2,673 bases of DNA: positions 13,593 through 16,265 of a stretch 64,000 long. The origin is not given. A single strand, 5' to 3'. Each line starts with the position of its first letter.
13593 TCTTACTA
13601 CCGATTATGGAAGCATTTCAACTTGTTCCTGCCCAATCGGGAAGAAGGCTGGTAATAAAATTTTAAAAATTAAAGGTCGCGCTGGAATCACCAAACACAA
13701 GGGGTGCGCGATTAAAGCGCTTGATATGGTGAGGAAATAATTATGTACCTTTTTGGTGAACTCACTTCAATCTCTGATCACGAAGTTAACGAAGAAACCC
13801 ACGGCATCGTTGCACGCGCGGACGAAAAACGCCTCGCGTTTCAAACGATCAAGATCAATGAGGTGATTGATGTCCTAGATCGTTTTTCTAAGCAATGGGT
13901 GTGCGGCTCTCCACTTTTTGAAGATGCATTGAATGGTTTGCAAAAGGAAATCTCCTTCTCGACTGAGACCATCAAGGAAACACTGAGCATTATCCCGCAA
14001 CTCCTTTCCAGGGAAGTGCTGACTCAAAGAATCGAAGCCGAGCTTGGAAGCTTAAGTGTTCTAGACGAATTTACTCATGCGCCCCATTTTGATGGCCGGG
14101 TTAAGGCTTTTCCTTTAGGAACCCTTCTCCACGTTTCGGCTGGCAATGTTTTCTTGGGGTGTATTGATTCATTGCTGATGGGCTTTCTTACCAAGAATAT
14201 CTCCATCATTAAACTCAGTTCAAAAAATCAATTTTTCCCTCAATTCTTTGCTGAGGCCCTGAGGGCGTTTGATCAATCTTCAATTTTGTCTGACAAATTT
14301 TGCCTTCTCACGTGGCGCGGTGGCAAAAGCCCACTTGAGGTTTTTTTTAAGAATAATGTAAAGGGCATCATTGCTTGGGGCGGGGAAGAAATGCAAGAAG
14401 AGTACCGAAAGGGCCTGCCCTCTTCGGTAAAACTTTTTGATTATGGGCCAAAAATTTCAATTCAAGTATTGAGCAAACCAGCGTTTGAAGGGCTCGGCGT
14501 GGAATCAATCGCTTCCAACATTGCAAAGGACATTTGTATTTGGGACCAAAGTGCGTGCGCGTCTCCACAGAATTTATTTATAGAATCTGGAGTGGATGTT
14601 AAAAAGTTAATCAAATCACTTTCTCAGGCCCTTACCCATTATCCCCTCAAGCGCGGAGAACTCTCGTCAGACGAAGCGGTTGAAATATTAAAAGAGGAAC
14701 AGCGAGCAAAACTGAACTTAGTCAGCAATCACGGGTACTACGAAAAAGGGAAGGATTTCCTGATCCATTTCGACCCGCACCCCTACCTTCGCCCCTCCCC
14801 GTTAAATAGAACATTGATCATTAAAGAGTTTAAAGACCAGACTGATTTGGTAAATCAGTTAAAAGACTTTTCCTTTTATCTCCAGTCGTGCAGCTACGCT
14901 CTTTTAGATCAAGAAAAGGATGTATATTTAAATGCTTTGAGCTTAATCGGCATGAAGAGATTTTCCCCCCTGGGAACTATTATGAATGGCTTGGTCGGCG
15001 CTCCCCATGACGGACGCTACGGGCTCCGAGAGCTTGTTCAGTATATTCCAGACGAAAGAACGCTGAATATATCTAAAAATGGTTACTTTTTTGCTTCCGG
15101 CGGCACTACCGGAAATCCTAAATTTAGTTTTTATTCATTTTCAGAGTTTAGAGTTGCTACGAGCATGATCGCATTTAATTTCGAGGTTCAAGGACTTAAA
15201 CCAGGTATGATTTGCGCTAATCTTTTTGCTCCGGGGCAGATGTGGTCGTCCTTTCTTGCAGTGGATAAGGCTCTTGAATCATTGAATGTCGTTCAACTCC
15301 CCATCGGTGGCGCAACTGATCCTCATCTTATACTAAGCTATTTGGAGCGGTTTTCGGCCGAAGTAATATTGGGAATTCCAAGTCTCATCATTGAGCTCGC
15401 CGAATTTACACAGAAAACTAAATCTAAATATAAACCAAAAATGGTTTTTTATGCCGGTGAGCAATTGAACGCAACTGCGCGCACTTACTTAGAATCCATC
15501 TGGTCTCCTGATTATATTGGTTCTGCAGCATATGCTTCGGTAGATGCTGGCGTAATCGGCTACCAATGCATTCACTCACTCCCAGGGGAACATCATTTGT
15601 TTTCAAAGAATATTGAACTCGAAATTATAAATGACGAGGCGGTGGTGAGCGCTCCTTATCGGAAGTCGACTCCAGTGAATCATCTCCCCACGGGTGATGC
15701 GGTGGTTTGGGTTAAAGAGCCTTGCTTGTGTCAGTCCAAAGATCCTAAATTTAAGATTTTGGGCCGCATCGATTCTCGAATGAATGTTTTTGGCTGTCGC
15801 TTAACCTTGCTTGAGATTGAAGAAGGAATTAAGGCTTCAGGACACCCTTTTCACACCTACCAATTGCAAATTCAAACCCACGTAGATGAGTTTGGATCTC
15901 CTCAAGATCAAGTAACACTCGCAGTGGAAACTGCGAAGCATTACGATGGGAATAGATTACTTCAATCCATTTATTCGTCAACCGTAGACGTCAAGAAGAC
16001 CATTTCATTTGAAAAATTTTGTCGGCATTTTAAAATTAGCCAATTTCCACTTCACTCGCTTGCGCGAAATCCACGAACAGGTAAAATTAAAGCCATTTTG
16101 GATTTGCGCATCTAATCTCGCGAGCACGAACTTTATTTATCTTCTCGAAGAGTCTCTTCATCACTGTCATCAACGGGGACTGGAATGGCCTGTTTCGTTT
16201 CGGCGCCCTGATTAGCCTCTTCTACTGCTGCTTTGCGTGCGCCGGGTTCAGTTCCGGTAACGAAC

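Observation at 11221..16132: Three-gene LuxC/LuxE-like aldehyde-forming operon with a tandem-GNAT partner and an unusual reductase-ligase fusion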

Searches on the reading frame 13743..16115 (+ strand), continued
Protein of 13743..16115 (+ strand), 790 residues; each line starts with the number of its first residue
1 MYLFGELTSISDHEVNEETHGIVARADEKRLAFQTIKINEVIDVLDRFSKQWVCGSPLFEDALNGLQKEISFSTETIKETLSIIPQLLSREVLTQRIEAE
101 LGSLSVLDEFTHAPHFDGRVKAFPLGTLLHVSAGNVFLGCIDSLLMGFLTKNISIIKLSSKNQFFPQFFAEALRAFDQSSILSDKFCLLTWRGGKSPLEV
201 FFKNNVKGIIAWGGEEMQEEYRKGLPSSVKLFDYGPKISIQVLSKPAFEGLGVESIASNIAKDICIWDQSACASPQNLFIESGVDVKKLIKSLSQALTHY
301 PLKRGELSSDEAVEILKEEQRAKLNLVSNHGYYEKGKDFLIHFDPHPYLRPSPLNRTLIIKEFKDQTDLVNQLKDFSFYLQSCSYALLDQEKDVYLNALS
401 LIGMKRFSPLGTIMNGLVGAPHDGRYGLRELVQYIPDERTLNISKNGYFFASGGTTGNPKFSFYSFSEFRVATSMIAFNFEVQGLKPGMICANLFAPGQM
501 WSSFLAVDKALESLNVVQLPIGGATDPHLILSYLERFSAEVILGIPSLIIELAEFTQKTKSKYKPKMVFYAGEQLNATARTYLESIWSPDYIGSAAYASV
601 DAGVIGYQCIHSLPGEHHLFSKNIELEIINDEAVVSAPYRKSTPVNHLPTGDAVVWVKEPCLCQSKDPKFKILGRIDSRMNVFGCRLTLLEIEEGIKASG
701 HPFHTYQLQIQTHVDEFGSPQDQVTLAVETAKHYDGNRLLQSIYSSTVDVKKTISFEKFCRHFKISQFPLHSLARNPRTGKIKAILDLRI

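Call 66: search_protein_families(library=pfam, proteins=[L072:11780-12697:+, L070:6489-7625:+], max_evalue=0.001)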
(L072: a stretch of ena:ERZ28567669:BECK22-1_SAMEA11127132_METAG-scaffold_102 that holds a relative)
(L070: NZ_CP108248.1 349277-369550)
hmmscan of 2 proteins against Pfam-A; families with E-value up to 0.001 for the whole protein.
L072:11780-12697:+ (305 aa): 4 families
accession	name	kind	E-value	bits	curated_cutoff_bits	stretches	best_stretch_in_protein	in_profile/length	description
PF00583.31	Acetyltransf_1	-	7.6e-14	52.4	20.7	1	27-130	14-116/116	Acetyltransferase (GNAT) family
PF13508.13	Acetyltransf_7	-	7.9e-11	42.6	27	1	48-130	4-82/84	Acetyltransferase (GNAT) domain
PF13302.13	Acetyltransf_3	-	3.8e-09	37.8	25.4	1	40-130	45-137/138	Acetyltransferase (GNAT) domain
PF13673.13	Acetyltransf_10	-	1.4e-07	32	23.6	1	45-134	29-111/128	Acetyltransferase (GNAT) domain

L070:6489-7625:+ (378 aa): 3 families
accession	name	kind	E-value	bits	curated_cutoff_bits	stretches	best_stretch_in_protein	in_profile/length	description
PF00583.31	Acetyltransf_1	-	8.5e-08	32.9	20.7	1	18-130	9-116/116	Acetyltransferase (GNAT) family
PF13508.13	Acetyltransf_7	-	4.4e-05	24.2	27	1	47-131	5-83/84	Acetyltransferase (GNAT) domain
PF13302.13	Acetyltransf_3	-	0.00077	20.6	25.4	0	42-131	52-138/138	Acetyltransferase (GNAT) domain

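Call 73: search_protein_families(library=pfam, proteins=[L020:12485-13618:+, L020:14934-15470:+, L057:5327-6391:+, L053:8094-8672:+, L053:8674-10626:+, L055:6232-7569:+, L055:5316-6230:+, L055:3222-5303:+, L003:10427-10849:-, L042:12540-13463:-], max_evalue=0.001)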
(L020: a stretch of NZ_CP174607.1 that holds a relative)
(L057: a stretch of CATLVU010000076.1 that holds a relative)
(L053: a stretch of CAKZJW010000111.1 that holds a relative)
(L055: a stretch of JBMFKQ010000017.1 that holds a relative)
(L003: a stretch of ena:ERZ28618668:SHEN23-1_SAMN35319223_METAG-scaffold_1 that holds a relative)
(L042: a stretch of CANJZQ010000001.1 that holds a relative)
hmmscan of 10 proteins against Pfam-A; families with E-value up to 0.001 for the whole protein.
L020:12485-13618:+ (377 aa): 0 families

L020:14934-15470:+ (178 aa): 0 families

L057:5327-6391:+ (354 aa): 1 family
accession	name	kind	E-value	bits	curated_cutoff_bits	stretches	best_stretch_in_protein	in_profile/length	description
PF01116.26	F_bP_aldolase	-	2.6e-82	276.9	25.5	1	14-353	3-277/277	Fructose-bisphosphate aldolase class-II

L053:8094-8672:+ (192 aa): 0 families

L053:8674-10626:+ (650 aa): 3 families
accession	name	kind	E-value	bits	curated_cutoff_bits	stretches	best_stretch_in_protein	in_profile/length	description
PF02518.31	HATPase_c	-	1.5e-19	70.9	26.4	1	542-648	3-110/111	Histidine kinase-, DNA gyrase B-, and HSP90-like ATPase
PF00512.31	HisKA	-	4.5e-09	36.7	26.9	1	431-494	4-62/66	His Kinase A (phospho-acceptor) domain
PF14501.12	HATPase_c_5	-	8.1e-08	32.6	22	1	542-646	3-102/102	GHKL domain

L055:6232-7569:+ (445 aa): 1 family
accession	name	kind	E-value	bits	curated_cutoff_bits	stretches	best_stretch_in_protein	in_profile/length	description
PF02113.21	Peptidase_S13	-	2.1e-49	168.9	22.8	1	31-439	20-442/444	D-Ala-D-Ala carboxypeptidase 3 (S13) family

L055:5316-6230:+ (304 aa): 3 families
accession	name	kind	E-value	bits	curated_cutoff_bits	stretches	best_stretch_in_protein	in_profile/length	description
PF00589.27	Phage_integrase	-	1.9e-43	148.7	27.1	1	111-286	3-169/172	Phage integrase family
PF02899.23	Phage_int_SAM_1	-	5.5e-15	55.9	22.3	1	5-88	1-83/83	Phage integrase, N-terminal SAM-like domain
PF13495.12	Phage_int_SAM_4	-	9.8e-05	23.1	27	0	4-80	1-74/85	Phage integrase, N-terminal SAM-like domain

L055:3222-5303:+ (693 aa): 3 families
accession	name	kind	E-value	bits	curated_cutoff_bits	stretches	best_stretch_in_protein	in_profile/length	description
PF01131.25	Topoisom_bac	-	2.3e-122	409.4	35.1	1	128-567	2-409/411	DNA topoisomerase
PF01396.24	Zn_ribbon_Top1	-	1.1e-23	83.2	32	2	597-627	2-32/39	Topoisomerase DNA binding C4 zinc finger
PF01751.28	Toprim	-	2.9e-21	75.9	23.1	1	4-113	2-96/96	Toprim domain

L003:10427-10849:- (140 aa): 0 families

L042:12540-13463:- (307 aa): 2 families
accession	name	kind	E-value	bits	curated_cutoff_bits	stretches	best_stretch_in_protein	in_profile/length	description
PF00669.25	Flagellin_N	-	3.2e-35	121.7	26.6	1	5-142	1-138/139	Bacterial flagellin N-terminal helical region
PF00700.27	Flagellin_C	-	1.4e-23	83.4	23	1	222-306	2-86/86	Bacterial flagellin C-terminal helical region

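Call 79: get_annotated_region(hit=H4, flank=7000)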
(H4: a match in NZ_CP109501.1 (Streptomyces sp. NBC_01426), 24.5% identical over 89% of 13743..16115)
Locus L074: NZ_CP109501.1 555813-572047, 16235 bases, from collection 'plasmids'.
description: Streptomyces sp. NBC_01426 plasmid unnamed1, complete sequence
organism: Streptomyces sp. NBC_01426 (NCBI taxid 2975866)
taxonomy: Bacteria; Actinomycetota; Actinomycetes; Kitasatosporales; Streptomycetaceae; Streptomyces; Streptomyces sp. NBC 01426
host: -; source: -; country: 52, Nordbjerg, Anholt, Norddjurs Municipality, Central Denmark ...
typing (MOB-suite, as given by PLSDB): non-mobilizable
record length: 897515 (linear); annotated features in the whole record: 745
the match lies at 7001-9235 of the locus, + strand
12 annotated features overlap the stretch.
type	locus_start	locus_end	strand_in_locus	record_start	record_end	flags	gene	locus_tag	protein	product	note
CDS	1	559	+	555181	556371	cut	-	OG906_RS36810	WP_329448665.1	amidase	-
CDS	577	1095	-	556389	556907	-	-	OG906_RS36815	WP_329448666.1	proline dehydrogenase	-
CDS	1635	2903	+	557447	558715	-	-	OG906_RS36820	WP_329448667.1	phenylacetate--CoA ligase family protein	-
CDS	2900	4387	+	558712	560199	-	-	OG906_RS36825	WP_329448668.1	MFS transporter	GO:0055085 - transmembrane transport [Evidence IEA]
CDS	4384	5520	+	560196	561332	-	-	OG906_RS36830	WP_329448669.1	GNAT family N-acetyltransferase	-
CDS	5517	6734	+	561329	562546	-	-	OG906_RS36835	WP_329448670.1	acyl-protein synthase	-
CDS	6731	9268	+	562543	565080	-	-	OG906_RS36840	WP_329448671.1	acyl-CoA reductase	GO:0008218 - bioluminescence [Evidence IEA]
CDS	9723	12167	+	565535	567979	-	-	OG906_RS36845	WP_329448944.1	dolichyl-phosphate beta-glucosyltransferase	-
CDS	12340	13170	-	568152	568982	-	-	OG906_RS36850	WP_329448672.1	siderophore-interacting protein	GO:0055072 - obsolete iron ion homeostasis [Evidence IEA]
CDS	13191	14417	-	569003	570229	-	-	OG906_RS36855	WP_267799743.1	MFS transporter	GO:0055085 - transmembrane transport [Evidence IEA]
CDS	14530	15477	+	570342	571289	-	-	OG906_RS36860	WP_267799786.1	ArsR family transcriptional regulator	GO:0006355 - regulation of DNA-templated transcription [Evidence IEA]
CDS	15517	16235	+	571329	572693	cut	-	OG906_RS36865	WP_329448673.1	FAD-binding oxidoreductase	-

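Call 80: get_annotated_region(hit=H6, flank=7000)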
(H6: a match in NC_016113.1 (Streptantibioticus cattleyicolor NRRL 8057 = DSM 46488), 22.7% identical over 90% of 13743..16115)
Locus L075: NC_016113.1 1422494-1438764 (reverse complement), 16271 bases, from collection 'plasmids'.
description: Streptantibioticus cattleyicolor NRRL 8057 = DSM 46488 plasmid pSCAT, complete sequence
organism: Streptantibioticus cattleyicolor NRRL 8057 = DSM 46488 (NCBI taxid 1003195)
taxonomy: Bacteria; Actinomycetota; Actinomycetes; Kitasatosporales; Streptomycetaceae; Streptantibioticus; Streptantibioticus cattleyicolor; Streptantibioticus cattleyicolor NRRL 8057 = DSM 46488
host: -; source: -; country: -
typing (MOB-suite, as given by PLSDB): mobilizable; relaxase MOBP
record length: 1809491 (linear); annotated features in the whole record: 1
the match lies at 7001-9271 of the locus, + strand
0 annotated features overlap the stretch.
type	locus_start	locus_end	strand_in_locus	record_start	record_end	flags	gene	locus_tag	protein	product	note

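Call 83: search_protein_representatives(protein=window:13743-16115:+)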
Query: 790 residues. Proteins with E-value up to 0.001 (for the whole library): 2388; up to 1e-10: 1076; up to 1e-30: 289. The best 150 are listed.
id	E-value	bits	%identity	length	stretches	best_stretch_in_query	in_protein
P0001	0.0e+00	1803.9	100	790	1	1-790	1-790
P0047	6.4e-224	762.1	49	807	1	30-789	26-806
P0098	8.2e-218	741.9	46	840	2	18-440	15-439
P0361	2.4e-210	717.2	47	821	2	23-440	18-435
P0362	1.3e-199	681.7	45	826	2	13-443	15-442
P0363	3.2e-195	667.2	42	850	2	2-439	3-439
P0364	1.7e-194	664.8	45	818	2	1-439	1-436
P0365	1.2e-193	662.0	43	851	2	2-440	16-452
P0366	6.3e-192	656.3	43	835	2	1-439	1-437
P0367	7.6e-190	649.4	44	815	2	23-441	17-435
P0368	3.6e-186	637.3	41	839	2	2-439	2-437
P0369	3.8e-184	630.6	42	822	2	18-448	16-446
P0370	3.8e-183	627.3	41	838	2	4-440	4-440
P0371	3.0e-177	607.8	42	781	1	36-789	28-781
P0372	4.9e-177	607.1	42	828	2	12-442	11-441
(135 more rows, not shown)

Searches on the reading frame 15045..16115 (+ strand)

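Call 37: search_protein_families(library=pfam, proteins=[window:15045-16115:+], max_evalue=10)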
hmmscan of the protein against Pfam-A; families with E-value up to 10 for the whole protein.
window:15045-16115:+ (356 aa): 1 family
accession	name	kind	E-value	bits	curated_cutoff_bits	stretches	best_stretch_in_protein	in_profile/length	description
PF00501.34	AMP-binding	-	0.00078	18.8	29.9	1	18-154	170-311/384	AMP-binding enzyme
